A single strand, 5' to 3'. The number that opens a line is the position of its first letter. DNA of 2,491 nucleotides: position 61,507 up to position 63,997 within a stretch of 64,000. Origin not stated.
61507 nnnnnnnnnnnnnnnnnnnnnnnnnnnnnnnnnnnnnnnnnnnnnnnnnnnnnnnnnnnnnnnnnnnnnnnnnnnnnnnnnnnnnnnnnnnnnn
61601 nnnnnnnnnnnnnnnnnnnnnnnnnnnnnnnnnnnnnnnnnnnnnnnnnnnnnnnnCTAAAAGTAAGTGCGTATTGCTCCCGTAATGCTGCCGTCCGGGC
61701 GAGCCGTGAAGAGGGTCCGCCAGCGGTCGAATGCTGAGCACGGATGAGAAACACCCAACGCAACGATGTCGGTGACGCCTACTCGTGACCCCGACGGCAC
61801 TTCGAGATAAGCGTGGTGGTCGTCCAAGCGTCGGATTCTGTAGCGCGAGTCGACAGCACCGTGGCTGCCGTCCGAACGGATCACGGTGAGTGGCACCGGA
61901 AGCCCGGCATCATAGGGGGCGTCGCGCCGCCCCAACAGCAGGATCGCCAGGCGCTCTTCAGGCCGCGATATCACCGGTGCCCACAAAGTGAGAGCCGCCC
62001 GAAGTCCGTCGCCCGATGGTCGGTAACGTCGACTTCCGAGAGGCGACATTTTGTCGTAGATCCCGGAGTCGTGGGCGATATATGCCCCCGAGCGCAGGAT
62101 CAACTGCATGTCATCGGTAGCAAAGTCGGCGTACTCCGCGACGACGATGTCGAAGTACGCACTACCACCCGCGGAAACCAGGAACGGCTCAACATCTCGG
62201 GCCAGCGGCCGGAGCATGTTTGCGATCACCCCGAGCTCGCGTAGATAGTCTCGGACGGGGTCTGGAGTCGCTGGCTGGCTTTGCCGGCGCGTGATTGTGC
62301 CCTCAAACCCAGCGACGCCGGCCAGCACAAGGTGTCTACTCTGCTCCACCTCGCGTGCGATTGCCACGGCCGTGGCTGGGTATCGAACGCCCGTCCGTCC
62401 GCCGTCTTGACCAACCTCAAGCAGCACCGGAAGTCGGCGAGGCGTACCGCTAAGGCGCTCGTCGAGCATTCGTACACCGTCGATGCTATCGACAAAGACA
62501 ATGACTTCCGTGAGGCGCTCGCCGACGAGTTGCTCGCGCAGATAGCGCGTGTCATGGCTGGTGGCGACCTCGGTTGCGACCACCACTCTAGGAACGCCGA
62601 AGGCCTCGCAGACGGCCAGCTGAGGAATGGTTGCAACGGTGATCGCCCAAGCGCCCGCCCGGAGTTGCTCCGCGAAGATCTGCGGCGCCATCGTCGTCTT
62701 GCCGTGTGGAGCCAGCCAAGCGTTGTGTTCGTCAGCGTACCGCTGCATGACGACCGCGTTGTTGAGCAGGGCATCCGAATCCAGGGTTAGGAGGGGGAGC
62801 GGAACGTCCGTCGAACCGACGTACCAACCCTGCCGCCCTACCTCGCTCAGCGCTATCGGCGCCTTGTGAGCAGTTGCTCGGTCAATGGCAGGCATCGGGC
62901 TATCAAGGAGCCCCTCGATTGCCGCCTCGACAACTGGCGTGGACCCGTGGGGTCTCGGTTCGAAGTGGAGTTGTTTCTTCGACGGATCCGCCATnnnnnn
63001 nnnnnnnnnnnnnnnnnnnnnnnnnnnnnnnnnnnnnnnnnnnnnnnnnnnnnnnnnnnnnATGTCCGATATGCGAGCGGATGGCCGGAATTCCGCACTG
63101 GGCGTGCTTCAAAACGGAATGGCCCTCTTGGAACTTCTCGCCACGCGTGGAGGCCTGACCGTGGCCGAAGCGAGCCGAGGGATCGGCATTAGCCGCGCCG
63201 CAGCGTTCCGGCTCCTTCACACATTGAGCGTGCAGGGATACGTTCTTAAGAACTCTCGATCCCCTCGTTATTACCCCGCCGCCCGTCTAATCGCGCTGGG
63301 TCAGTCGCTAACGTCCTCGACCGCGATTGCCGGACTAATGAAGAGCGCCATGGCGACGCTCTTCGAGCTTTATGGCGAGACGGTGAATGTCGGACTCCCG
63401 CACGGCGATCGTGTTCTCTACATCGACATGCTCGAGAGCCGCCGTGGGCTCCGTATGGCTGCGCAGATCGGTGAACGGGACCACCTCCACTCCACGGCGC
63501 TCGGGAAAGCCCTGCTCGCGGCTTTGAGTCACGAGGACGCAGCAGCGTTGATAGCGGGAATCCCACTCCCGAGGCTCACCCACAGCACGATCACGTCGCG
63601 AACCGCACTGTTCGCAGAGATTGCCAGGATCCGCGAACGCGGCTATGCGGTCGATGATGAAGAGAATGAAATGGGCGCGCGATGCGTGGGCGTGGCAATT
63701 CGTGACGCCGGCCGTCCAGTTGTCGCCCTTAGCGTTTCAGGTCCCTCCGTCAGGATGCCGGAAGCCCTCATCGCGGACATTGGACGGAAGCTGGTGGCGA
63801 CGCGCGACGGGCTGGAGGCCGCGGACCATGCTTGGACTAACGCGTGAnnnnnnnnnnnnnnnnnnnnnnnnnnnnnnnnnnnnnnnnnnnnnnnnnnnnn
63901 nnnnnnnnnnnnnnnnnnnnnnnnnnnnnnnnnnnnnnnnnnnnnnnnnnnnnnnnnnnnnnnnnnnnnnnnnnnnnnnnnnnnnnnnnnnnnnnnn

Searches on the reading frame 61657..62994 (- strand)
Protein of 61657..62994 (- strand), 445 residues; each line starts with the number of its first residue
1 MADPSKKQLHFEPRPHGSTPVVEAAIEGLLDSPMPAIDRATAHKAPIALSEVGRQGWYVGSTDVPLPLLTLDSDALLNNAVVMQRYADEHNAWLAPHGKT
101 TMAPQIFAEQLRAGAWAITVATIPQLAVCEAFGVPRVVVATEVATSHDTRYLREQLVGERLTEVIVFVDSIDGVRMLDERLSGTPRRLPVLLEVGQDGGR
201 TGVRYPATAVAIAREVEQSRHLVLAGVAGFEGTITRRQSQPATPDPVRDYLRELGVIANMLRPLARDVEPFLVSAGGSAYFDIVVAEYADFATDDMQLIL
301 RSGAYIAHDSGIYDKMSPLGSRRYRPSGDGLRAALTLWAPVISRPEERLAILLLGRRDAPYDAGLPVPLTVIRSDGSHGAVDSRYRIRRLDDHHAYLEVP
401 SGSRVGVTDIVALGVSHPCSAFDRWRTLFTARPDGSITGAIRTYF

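Call 75: search_protein_families(library=pfam, proteins=[window:61657-62994:-], max_evalue=0.001)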
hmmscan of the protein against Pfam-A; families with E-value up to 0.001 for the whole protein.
window:61657-62994:- (445 aa): 2 families
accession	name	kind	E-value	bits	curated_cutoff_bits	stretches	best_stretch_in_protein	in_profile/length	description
PF14031.13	D-ser_dehydrat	-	2.9e-14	53.9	22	1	334-429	1-95/97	Putative serine dehydratase domain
PF01168.26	Ala_racemase_N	-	9.8e-09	35.7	24.1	1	72-279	2-197/220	Alanine racemase, N-terminal domain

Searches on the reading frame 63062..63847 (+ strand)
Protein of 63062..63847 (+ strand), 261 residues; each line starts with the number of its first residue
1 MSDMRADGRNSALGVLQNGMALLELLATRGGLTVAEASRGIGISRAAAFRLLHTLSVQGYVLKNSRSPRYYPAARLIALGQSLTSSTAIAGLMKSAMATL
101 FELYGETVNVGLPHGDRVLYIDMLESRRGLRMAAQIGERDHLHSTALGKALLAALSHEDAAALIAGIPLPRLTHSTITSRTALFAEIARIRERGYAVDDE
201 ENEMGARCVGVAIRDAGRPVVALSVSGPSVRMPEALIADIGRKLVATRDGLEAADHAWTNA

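Call 75: search_protein_families(library=pfam, proteins=[window:63062-63847:+], max_evalue=0.001)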
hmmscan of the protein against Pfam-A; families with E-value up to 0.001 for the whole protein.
window:63062-63847:+ (261 aa): 4 families
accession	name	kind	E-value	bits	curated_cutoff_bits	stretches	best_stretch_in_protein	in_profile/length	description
PF01614.24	IclR_C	-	3.1e-41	141.3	24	1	83-245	3-166/174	Bacterial transcriptional regulator IclR C-terminal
PF09339.16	HTH_IclR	-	2.8e-12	46.6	22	1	16-62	2-49/52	IclR helix-turn-helix domain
PF12802.13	MarR_2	-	2.1e-06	28.2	27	1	21-61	9-50/61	MarR family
PF01978.25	TrmB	-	0.00016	21.9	25.6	1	22-74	14-65/68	Sugar-specific transcriptional regulator TrmB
